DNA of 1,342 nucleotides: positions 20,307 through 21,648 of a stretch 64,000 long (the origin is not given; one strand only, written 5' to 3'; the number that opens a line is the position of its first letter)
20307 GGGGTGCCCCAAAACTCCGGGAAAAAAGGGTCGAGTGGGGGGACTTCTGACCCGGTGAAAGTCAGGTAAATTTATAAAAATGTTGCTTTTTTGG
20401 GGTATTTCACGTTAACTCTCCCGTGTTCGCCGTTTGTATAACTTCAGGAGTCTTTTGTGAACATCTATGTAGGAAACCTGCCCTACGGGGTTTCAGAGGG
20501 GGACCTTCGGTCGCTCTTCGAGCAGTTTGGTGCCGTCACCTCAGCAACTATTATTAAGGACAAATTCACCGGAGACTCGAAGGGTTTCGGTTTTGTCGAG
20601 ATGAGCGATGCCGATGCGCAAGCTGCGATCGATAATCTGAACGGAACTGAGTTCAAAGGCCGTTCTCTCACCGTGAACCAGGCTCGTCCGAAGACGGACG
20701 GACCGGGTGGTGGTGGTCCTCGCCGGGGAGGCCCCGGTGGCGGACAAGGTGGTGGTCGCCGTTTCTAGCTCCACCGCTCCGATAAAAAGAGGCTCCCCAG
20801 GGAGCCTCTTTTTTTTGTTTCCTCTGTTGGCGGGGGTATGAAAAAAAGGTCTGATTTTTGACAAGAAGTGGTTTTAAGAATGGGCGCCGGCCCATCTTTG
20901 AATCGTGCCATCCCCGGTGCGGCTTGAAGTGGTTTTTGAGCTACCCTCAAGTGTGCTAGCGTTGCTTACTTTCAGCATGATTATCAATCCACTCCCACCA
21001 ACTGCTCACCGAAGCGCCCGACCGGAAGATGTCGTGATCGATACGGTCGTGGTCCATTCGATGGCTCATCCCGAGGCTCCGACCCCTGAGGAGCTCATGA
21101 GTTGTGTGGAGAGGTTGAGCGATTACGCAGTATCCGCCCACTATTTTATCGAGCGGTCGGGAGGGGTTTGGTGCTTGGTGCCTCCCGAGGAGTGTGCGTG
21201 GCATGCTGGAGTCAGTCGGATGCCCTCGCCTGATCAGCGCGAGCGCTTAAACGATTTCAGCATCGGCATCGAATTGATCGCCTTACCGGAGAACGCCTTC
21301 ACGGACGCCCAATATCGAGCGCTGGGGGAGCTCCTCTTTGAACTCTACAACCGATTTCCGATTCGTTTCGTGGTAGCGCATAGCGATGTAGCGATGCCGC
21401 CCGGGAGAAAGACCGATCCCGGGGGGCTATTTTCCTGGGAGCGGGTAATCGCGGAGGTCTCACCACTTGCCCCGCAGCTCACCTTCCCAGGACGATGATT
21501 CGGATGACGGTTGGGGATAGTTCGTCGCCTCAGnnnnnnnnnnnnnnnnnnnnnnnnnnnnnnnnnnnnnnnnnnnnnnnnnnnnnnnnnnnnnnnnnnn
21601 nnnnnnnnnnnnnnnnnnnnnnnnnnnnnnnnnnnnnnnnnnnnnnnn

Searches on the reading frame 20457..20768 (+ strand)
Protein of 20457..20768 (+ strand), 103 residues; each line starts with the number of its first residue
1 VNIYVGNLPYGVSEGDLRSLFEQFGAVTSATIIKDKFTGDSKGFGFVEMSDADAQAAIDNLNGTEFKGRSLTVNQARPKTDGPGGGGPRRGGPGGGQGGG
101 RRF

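Call 3: search_protein_families(library=pfam, proteins=[window:20457-20768:+], max_evalue=0.01)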
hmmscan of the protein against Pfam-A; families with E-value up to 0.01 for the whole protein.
window:20457-20768:+ (103 aa): 3 families
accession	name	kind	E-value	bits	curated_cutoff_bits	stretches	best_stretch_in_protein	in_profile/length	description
PF00076.28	RRM_1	-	7.7e-24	83.8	20.7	1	3-71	1-69/70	RNA recognition motif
PF03880.21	DbpA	-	0.0037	17.7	25.6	1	44-74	41-71/72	DbpA RNA binding domain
PF13893.12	RRM_5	-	0.0097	16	27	0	17-74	44-97/125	RNA recognition motif. (a.k.a. RRM, RBD, or RNP domain)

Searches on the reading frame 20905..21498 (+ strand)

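Call 3: search_protein_families(library=pfam, proteins=[window:20905-21498:+], max_evalue=0.01)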
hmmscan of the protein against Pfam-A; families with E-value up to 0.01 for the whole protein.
window:20905-21498:+ (197 aa): 1 family
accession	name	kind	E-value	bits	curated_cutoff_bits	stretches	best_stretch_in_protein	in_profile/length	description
PF01510.30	Amidase_2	-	4.8e-27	95.3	26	1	45-173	5-130/131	N-acetylmuramoyl-L-alanine amidase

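Call 4: search_protein_families(library=ncbifam, proteins=[window:20905-21498:+], max_evalue=0.01)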
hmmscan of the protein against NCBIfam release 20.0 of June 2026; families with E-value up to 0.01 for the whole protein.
window:20905-21498:+ (197 aa): 1 family
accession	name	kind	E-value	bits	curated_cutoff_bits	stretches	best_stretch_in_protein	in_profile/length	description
NF008758.0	PRK11789.1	equivalog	2.9e-35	121.3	143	1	35-185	22-182/190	1,6-anhydro-N-acetylmuramyl-L-alanine amidase AmpD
